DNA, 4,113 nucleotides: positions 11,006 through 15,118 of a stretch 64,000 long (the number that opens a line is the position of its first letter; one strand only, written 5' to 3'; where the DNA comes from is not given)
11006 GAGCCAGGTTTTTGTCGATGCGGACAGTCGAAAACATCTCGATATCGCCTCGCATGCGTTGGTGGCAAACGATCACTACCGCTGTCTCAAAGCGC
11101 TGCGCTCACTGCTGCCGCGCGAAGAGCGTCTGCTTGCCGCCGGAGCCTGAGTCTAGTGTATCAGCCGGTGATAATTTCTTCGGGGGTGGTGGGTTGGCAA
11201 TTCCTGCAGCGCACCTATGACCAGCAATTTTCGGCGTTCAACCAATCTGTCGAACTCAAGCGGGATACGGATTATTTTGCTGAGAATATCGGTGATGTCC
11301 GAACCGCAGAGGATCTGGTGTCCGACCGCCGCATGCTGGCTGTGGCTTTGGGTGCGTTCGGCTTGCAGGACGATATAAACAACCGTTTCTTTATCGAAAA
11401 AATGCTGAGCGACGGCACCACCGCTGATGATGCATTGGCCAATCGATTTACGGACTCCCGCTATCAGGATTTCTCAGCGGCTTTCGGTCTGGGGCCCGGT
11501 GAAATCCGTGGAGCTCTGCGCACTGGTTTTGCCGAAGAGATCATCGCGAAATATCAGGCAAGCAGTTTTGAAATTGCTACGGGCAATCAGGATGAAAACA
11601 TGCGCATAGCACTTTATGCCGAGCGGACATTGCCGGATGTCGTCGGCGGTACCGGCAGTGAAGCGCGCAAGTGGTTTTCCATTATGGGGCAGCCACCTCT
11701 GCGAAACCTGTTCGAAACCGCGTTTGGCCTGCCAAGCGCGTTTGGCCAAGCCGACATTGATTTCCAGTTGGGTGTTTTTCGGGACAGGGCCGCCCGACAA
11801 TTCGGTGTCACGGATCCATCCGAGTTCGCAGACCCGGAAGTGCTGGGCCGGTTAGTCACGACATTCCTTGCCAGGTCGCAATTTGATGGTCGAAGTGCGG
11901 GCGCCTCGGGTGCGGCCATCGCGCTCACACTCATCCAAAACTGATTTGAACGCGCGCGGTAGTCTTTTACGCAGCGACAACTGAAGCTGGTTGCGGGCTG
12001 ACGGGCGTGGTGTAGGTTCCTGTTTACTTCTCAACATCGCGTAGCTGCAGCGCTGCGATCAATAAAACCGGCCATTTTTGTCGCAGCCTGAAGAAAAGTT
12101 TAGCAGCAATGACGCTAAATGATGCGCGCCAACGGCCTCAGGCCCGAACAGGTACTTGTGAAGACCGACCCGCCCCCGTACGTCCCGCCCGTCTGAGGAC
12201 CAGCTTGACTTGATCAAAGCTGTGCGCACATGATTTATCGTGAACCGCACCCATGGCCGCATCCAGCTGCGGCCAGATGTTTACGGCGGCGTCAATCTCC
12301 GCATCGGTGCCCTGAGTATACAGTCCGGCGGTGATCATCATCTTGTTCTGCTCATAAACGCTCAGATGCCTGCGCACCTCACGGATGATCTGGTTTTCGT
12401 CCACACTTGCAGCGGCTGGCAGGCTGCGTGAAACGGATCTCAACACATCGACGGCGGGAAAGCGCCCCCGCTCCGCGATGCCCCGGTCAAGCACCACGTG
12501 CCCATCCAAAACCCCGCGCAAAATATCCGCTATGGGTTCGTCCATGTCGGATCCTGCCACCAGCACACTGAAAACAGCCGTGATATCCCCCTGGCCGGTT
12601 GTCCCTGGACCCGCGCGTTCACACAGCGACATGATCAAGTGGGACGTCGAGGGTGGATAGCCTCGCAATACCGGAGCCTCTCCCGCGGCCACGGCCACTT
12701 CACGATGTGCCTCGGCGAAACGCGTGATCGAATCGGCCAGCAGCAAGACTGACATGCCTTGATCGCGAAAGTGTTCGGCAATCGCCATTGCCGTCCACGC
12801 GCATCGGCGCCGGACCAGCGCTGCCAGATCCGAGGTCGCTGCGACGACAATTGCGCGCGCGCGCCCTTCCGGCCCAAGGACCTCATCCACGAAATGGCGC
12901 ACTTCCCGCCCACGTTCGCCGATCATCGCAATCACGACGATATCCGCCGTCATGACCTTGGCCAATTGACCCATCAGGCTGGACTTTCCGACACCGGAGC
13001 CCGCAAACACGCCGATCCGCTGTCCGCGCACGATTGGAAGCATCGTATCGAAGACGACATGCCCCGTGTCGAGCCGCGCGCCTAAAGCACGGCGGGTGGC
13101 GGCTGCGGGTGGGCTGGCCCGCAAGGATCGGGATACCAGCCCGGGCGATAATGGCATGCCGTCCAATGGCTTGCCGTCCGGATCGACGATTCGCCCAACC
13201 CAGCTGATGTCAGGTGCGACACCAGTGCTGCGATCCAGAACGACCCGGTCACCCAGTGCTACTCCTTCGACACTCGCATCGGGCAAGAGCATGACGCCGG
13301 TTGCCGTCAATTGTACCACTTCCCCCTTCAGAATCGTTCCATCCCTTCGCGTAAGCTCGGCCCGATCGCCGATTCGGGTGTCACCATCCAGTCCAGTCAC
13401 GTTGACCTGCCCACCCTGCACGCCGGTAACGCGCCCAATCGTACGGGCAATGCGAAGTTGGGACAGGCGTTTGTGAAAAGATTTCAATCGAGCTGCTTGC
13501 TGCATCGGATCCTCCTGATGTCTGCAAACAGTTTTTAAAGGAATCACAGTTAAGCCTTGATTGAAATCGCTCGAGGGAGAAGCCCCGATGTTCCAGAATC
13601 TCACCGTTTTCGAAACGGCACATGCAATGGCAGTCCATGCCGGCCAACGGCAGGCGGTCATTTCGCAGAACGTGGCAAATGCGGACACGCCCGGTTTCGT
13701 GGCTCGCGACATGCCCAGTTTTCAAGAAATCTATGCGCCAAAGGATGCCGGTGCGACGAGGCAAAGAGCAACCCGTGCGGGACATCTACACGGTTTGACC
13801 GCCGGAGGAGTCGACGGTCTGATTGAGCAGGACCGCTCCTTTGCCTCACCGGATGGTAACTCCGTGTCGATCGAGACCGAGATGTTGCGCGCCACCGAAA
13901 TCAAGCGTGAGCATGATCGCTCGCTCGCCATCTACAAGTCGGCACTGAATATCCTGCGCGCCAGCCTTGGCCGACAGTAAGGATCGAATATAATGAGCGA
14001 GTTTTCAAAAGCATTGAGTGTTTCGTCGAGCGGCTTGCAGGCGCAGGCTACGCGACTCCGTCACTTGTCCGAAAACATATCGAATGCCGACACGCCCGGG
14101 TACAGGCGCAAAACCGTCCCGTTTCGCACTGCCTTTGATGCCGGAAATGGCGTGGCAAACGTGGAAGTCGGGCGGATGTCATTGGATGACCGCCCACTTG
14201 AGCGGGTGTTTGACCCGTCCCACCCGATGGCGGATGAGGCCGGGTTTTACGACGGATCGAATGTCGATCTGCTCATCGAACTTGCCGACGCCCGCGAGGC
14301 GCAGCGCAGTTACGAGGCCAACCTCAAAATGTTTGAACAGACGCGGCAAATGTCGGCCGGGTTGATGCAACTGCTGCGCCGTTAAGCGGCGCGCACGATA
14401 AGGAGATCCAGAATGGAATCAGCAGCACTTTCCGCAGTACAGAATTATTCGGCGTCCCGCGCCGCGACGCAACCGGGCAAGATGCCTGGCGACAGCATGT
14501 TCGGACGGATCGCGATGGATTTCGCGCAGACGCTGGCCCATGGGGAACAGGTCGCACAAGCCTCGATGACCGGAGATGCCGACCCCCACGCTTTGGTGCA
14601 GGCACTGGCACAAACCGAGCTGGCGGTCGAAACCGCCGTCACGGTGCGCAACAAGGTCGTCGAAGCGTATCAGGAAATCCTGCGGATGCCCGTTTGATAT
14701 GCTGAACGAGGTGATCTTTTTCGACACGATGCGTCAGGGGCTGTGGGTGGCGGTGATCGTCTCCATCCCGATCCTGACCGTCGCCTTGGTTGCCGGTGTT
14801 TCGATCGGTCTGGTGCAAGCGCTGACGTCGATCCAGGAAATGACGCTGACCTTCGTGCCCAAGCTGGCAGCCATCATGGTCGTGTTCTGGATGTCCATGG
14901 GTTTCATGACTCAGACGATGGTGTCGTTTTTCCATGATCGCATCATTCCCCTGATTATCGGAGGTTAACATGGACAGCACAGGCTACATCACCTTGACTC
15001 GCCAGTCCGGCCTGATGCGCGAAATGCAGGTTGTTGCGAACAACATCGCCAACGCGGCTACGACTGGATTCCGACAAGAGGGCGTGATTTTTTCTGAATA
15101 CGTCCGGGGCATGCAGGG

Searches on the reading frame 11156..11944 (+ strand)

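Call 7: search_protein_families(library=pfam, proteins=[window:11156-11944:+], max_evalue=0.01)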
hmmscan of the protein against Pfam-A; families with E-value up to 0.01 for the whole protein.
window:11156-11944:+ (262 aa): 1 family
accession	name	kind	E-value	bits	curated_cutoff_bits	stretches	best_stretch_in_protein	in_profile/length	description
PF06748.17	DUF1217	-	1.4e-38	132.8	22.9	1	67-229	1-148/149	Protein of unknown function (DUF1217)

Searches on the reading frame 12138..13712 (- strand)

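Call 7: search_protein_families(library=pfam, proteins=[window:12138-13712:-], max_evalue=0.01)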
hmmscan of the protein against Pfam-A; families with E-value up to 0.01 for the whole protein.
window:12138-13712:- (524 aa): 2 families
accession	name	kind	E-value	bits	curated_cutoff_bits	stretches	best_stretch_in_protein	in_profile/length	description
PF00006.31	ATP-synt_ab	-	2.5e-75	253.2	29.5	1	218-428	2-213/213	ATP synthase alpha/beta family, nucleotide-binding domain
PF18269.6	T3SS_ATPase_C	-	1.2e-11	44.8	22.7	1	439-485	5-51/72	T3SS EscN ATPase C-terminal domain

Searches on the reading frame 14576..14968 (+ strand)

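Call 7: search_protein_families(library=pfam, proteins=[window:14576-14968:+], max_evalue=0.01)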
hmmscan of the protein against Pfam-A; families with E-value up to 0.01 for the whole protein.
window:14576-14968:+ (130 aa): 1 family
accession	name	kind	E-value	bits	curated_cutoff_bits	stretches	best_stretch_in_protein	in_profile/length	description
PF01313.24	Bac_export_3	-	1.4e-24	86.3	25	1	49-119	3-73/74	Bacterial export proteins, family 3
